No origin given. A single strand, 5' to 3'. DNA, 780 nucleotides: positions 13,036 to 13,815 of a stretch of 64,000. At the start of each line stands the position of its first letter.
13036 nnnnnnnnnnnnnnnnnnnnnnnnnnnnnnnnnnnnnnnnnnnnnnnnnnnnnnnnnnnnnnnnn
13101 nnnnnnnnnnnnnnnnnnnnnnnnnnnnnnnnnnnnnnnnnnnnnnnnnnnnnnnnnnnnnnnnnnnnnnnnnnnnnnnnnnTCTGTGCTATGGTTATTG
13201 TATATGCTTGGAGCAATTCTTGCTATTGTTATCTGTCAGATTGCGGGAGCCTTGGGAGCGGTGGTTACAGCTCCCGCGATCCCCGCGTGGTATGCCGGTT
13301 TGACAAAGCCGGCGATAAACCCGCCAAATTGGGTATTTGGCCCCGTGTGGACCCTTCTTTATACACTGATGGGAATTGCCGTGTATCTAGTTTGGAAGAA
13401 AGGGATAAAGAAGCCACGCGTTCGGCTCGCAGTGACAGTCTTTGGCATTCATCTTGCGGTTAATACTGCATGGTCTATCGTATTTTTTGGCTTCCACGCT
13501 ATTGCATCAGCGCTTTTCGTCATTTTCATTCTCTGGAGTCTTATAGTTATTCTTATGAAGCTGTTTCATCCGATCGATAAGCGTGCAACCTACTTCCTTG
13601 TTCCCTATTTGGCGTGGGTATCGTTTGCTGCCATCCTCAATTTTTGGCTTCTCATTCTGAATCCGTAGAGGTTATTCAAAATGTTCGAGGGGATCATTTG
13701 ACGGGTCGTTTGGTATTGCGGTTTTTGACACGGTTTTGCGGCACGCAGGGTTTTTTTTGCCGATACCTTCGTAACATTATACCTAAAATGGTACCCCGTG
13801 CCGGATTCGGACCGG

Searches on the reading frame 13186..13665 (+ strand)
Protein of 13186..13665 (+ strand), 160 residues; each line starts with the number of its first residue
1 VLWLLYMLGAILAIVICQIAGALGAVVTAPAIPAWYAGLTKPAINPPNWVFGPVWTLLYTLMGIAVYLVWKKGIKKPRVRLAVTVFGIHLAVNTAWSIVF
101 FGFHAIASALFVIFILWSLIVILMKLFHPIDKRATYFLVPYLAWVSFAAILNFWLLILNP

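Call 42: search_protein_families(library=pfam, proteins=[window:13186-13665:+], max_evalue=0.01)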
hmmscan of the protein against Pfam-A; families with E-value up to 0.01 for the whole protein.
window:13186-13665:+ (160 aa): 1 family
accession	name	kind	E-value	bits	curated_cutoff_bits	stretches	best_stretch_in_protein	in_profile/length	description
PF03073.20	TspO_MBR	-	6.7e-47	159.3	24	1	13-154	1-142/145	TspO/MBR family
